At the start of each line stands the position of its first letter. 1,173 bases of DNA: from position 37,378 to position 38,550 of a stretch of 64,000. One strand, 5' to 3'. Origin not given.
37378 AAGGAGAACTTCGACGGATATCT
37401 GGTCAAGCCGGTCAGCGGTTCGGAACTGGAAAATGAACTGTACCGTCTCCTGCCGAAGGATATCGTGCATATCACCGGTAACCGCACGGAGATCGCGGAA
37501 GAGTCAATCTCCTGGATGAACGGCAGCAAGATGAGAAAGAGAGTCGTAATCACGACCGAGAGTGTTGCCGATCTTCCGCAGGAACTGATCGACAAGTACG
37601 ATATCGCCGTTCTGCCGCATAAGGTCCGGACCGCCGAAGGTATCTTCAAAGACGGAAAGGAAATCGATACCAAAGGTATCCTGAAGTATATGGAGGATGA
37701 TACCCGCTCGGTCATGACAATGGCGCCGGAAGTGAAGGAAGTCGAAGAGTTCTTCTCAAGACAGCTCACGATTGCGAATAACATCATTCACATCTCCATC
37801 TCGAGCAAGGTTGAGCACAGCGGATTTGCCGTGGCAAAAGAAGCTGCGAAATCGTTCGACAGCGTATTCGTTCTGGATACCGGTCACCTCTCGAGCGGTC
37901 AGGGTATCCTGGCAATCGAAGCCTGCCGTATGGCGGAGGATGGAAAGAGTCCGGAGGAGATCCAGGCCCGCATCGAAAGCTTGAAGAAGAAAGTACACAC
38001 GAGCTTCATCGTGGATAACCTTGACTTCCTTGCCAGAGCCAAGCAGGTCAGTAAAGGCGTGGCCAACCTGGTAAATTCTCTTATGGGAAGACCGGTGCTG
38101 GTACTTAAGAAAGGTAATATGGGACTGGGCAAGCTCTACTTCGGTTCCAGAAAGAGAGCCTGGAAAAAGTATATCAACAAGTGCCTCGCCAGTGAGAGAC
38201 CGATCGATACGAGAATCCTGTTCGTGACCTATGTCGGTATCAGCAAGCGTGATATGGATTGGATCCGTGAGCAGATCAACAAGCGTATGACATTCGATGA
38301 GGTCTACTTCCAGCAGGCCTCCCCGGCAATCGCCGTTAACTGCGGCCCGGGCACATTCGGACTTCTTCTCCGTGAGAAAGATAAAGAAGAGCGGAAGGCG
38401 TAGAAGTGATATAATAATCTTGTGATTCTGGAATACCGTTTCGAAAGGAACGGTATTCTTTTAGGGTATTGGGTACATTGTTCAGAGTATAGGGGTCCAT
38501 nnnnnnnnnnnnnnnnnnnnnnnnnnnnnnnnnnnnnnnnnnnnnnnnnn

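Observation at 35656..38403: Histidine kinase - receiver - DegV fusion: a fatty-acid-binding fold wired to a phosphorelay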

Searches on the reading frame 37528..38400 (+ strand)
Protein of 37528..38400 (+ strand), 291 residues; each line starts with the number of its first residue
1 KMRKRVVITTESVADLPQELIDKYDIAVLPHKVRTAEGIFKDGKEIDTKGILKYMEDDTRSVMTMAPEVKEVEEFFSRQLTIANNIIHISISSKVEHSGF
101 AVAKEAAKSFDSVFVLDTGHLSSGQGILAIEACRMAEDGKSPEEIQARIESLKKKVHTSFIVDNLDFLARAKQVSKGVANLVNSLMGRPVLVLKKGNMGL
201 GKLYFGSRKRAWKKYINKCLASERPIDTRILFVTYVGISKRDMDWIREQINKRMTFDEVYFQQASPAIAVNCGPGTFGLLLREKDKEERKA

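Call 5: find_homologous_proteins(query=window:37528-38400:+, max_evalue=1e-10)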
Query seq(291 aa) (291 aa): 130 proteins with E <= 1e-10 among 1177 candidates; the best 120 are listed.
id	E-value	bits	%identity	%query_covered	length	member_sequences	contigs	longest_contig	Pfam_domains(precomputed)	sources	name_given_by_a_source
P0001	2.9e-164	563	86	100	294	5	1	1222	PF02645.22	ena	-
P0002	4.4e-127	441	70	98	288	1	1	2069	PF02645.22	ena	-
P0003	7.3e-125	434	83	81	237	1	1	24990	PF02645.22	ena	-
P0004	5.3e-124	431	69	98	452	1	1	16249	PF02645.22,PF00072.31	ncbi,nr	ncbi:MAG: DegV family EDD domain-containing protein, partial [Ruminococcaceae bacterium]|nr:DegV fam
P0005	9.0e-124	430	68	98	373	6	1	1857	PF02645.22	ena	-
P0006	6.7e-123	427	67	98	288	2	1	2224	PF02645.22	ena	-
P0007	8.8e-123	427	67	98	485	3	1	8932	PF02645.22,PF00072.31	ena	-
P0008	1.0e-122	427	66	98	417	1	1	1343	PF02645.22,PF00072.31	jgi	jgi:DegV family protein with EDD domain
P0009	2.1e-121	422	81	81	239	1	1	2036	PF02645.22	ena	-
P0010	1.1e-120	420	67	97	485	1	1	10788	PF02645.22,PF00072.31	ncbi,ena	-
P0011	2.8e-120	419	65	97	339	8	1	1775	PF02645.22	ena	-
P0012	8.5e-109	381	60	98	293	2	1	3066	PF02645.22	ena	-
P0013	2.7e-107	376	69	85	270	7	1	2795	PF13603.13,PF02645.22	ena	-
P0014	4.0e-105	369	84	70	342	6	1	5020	PF02645.22,PF00072.31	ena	-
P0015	2.3e-104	366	60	99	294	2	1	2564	PF02645.22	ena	-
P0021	8.8e-101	355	58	98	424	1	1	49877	PF02645.22,PF00072.31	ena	-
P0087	7.3e-57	211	39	98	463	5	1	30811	PF02645.22,PF00072.31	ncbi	-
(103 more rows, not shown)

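Call 8: search_solved_structures(query=window:37528-38400:+, max_evalue=0.001, show_alignments=4)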
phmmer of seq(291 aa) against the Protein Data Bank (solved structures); distinct sequences matched with E-value up to 0.001: 21.
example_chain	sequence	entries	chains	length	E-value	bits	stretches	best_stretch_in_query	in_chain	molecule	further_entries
2dt8_A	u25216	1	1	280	1.5e-22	83.4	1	5-279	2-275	DegV family protein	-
1pzx_A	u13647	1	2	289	1.5e-17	67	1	6-283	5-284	Hypothetical protein APC36103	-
3nyi_A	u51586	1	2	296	6.9e-15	58.3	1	8-249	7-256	fat acid-binding protein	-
3pl5_A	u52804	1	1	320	4.5e-14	55.6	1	8-280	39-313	Putative uncharacterized protein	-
7w7h_E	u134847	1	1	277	5e-14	55.4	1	5-282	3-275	Uncharacterized protein conserved in bacteria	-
3fys_A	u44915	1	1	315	5.3e-14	55.4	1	5-194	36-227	Protein degV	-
6dj6_A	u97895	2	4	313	2.4e-13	53.2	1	5-281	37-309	Fatty Acid Kinase (Fak) B2 protein (SPR1019)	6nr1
4x9x_A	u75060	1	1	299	4.8e-13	52.2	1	3-283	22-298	DegV domain-containing protein MW1315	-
2g7z_A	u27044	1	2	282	4.9e-12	48.9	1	7-282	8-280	conserved hypothetical protein SPy1493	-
1vpv_A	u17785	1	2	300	3.1e-11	46.3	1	5-281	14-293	UPF0230 protein TM1468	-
1mgp_A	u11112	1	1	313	3.7e-11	46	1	5-281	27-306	Hypothetical protein TM841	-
6mh9_A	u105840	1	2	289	8.1e-11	44.9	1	5-279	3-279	Fatty Acid Kinase (Fak) B1 protein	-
7sg3_A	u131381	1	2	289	1.1e-10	44.5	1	5-279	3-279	Fatty Acid Kinase B1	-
6nyu_A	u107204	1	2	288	1.2e-10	44.3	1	5-279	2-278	DegV domain-containing protein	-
5woo_A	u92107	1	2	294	1.6e-10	43.9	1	5-279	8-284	EDD domain protein, DegV family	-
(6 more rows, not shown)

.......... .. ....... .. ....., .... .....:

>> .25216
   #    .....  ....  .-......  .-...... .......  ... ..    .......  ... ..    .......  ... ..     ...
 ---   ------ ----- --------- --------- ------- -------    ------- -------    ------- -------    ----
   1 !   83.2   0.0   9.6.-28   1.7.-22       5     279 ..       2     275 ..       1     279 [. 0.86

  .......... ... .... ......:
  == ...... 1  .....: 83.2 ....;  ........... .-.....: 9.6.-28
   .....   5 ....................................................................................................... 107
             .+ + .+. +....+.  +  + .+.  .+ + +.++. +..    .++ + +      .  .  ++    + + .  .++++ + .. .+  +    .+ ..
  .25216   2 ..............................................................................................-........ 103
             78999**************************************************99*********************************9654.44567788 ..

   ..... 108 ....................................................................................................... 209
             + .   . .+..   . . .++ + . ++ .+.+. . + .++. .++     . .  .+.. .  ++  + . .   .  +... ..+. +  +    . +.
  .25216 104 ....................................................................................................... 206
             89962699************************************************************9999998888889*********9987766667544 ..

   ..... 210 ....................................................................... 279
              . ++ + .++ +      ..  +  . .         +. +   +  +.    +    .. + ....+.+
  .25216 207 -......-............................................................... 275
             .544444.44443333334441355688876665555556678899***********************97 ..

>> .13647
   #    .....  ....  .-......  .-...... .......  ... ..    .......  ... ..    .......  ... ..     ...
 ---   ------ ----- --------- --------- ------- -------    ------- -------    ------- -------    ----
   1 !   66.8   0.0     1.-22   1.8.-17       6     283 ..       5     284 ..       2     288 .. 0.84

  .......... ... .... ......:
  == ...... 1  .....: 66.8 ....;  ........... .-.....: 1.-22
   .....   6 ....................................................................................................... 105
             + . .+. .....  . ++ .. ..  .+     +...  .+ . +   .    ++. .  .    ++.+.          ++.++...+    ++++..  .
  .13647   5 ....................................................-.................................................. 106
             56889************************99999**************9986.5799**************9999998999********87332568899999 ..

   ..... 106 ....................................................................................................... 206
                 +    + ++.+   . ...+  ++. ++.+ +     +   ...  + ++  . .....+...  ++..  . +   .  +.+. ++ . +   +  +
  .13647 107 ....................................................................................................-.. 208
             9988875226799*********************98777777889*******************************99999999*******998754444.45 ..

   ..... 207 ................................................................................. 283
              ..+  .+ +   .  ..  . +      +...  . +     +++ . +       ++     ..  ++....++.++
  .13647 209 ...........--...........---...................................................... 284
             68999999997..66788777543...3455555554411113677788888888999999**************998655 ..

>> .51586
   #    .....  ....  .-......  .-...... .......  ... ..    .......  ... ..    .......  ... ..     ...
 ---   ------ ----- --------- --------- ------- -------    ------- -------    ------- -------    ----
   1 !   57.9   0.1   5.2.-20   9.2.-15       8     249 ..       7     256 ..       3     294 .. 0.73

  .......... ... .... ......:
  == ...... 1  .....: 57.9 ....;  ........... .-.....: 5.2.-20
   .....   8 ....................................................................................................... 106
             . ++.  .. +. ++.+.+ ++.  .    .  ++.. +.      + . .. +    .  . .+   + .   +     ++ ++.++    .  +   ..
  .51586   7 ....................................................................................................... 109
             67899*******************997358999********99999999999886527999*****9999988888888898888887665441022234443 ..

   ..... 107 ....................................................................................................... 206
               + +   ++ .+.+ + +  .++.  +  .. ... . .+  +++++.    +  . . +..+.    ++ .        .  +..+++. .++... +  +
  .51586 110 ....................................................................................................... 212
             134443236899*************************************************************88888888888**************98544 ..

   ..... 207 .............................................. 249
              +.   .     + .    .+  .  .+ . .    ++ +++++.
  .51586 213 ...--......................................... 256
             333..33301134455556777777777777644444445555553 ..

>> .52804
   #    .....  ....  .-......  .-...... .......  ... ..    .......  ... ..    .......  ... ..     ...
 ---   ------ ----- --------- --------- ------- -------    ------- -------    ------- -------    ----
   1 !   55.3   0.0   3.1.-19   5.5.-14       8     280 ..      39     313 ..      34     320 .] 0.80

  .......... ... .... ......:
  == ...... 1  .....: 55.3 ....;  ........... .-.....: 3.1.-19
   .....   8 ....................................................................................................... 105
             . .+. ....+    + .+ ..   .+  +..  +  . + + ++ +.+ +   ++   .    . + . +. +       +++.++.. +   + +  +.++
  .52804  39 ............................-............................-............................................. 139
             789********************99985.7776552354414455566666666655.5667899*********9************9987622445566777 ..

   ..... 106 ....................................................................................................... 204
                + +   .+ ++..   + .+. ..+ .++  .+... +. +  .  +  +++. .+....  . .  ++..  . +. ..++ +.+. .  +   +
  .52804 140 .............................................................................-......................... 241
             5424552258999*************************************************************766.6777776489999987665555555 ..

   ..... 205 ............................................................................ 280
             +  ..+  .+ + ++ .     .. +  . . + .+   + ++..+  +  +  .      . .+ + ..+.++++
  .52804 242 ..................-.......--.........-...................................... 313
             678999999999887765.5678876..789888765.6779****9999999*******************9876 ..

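Call 19: find_related_loci(query=A2, collection=genome_contigs, flank=6000)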
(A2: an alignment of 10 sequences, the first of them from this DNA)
Query A2 (288 aa) in genome_contigs; peptide patterns used: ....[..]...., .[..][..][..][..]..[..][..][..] (x = any residue, [..] = any of these).
599 stretches matched a pattern (row limit reached: there are more); 592 encode a relative of the query (tblastn E <= 1e-3); the best 80 are kept; 80 distinct loci.
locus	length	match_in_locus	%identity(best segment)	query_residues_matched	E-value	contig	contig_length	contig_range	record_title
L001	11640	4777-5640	93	1-288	0e+0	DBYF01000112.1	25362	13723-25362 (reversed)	MAG TPA_asm: Mageeibacillus sp. UBA1193 UBA1193_contig_35890, whole genome shotgun sequence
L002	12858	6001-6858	88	3-288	8e-175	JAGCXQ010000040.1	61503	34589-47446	MAG: Clostridiales bacterium isolate RGIG10216 Yak_Rumen-5__c1511702, whole genome shotgun sequence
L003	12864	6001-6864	86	1-288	1e-173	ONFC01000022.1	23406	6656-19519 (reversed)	uncultured Clostridiales bacterium isolate RUG251 genome assembly, contig: scaffold_2170, whole genome shotgun sequence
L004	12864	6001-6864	86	1-288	1e-173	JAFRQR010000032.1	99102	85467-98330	MAG: Clostridiales bacterium isolate RGIG2713 Goat_Omasum-4__c586747, whole genome shotgun sequence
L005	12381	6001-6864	87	1-288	2e-173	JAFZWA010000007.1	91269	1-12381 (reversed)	MAG: Clostridiales bacterium isolate RGIG8149 Water_buffalos_Rumen-3__c89508, whole genome shotgun sequence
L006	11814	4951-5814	82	1-288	1e-164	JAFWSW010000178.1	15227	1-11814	MAG: Clostridiales bacterium isolate RGIG6040 Sheep_Omasum-4__c792996, whole genome shotgun sequence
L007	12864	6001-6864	81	1-288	7e-165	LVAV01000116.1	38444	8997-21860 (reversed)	MAG: Clostridiales bacterium Firm_16 _contig_95396, whole genome shotgun sequence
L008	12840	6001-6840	83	3-282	6e-162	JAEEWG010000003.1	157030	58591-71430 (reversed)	MAG: Clostridia bacterium isolate Tb.RUG.474 NODE_168_length_157030_cov_3.032785, whole genome shotgun sequence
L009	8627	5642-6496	83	1-286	2e-161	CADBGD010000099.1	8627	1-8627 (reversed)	MAG: Ruminococcaceae bacterium isolate RUG13936 genome assembly, contig: RUG13936_asm_99, whole genome shotgun sequence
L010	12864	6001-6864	80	1-288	3e-161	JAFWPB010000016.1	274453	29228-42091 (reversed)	MAG: Clostridiales bacterium isolate RGIG5941 Sheep_Omasum-1__c219597, whole genome shotgun sequence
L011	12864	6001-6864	84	1-288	1e-168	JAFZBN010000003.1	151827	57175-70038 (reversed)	MAG: Clostridiales bacterium isolate RGIG7616 Water_buffalos_Omasum-5__c244254, whole genome shotgun sequence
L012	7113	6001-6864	80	1-288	1e-159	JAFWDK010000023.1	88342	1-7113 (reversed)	MAG: Clostridiales bacterium isolate RGIG5638 Sheep_Duodenum-3__c338450, whole genome shotgun sequence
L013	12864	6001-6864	80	1-288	1e-159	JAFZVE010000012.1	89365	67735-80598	MAG: Clostridiales bacterium isolate RGIG8127 Water_buffalos_Rumen-3__c197418, whole genome shotgun sequence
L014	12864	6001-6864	79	1-288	6e-159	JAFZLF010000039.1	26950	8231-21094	MAG: Clostridiales bacterium isolate RGIG7868 Water_buffalos_Reticulum-4__c553422, whole genome shotgun sequence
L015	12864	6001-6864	78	1-288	4e-159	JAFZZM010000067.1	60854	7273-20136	MAG: Clostridiales bacterium isolate RGIG8239 Water_buffalos_Rumen-5__c2267092, whole genome shotgun sequence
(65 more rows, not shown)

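Call 23: search_solved_structures(query=window:37528-38400:+, max_evalue=1e-13, show_alignments=5)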
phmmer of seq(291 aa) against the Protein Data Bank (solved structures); distinct sequences matched with E-value up to 1e-13: 6.
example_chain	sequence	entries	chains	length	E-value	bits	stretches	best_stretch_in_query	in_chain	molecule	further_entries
2dt8_A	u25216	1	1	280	1.5e-22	83.4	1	5-279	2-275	DegV family protein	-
1pzx_A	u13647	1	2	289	1.5e-17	67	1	6-283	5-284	Hypothetical protein APC36103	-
3nyi_A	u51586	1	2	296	6.9e-15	58.3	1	8-249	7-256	fat acid-binding protein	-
3pl5_A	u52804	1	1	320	4.5e-14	55.6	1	8-280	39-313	Putative uncharacterized protein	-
7w7h_E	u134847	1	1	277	5e-14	55.4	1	5-282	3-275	Uncharacterized protein conserved in bacteria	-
3fys_A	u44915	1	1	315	5.3e-14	55.4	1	5-194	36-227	Protein degV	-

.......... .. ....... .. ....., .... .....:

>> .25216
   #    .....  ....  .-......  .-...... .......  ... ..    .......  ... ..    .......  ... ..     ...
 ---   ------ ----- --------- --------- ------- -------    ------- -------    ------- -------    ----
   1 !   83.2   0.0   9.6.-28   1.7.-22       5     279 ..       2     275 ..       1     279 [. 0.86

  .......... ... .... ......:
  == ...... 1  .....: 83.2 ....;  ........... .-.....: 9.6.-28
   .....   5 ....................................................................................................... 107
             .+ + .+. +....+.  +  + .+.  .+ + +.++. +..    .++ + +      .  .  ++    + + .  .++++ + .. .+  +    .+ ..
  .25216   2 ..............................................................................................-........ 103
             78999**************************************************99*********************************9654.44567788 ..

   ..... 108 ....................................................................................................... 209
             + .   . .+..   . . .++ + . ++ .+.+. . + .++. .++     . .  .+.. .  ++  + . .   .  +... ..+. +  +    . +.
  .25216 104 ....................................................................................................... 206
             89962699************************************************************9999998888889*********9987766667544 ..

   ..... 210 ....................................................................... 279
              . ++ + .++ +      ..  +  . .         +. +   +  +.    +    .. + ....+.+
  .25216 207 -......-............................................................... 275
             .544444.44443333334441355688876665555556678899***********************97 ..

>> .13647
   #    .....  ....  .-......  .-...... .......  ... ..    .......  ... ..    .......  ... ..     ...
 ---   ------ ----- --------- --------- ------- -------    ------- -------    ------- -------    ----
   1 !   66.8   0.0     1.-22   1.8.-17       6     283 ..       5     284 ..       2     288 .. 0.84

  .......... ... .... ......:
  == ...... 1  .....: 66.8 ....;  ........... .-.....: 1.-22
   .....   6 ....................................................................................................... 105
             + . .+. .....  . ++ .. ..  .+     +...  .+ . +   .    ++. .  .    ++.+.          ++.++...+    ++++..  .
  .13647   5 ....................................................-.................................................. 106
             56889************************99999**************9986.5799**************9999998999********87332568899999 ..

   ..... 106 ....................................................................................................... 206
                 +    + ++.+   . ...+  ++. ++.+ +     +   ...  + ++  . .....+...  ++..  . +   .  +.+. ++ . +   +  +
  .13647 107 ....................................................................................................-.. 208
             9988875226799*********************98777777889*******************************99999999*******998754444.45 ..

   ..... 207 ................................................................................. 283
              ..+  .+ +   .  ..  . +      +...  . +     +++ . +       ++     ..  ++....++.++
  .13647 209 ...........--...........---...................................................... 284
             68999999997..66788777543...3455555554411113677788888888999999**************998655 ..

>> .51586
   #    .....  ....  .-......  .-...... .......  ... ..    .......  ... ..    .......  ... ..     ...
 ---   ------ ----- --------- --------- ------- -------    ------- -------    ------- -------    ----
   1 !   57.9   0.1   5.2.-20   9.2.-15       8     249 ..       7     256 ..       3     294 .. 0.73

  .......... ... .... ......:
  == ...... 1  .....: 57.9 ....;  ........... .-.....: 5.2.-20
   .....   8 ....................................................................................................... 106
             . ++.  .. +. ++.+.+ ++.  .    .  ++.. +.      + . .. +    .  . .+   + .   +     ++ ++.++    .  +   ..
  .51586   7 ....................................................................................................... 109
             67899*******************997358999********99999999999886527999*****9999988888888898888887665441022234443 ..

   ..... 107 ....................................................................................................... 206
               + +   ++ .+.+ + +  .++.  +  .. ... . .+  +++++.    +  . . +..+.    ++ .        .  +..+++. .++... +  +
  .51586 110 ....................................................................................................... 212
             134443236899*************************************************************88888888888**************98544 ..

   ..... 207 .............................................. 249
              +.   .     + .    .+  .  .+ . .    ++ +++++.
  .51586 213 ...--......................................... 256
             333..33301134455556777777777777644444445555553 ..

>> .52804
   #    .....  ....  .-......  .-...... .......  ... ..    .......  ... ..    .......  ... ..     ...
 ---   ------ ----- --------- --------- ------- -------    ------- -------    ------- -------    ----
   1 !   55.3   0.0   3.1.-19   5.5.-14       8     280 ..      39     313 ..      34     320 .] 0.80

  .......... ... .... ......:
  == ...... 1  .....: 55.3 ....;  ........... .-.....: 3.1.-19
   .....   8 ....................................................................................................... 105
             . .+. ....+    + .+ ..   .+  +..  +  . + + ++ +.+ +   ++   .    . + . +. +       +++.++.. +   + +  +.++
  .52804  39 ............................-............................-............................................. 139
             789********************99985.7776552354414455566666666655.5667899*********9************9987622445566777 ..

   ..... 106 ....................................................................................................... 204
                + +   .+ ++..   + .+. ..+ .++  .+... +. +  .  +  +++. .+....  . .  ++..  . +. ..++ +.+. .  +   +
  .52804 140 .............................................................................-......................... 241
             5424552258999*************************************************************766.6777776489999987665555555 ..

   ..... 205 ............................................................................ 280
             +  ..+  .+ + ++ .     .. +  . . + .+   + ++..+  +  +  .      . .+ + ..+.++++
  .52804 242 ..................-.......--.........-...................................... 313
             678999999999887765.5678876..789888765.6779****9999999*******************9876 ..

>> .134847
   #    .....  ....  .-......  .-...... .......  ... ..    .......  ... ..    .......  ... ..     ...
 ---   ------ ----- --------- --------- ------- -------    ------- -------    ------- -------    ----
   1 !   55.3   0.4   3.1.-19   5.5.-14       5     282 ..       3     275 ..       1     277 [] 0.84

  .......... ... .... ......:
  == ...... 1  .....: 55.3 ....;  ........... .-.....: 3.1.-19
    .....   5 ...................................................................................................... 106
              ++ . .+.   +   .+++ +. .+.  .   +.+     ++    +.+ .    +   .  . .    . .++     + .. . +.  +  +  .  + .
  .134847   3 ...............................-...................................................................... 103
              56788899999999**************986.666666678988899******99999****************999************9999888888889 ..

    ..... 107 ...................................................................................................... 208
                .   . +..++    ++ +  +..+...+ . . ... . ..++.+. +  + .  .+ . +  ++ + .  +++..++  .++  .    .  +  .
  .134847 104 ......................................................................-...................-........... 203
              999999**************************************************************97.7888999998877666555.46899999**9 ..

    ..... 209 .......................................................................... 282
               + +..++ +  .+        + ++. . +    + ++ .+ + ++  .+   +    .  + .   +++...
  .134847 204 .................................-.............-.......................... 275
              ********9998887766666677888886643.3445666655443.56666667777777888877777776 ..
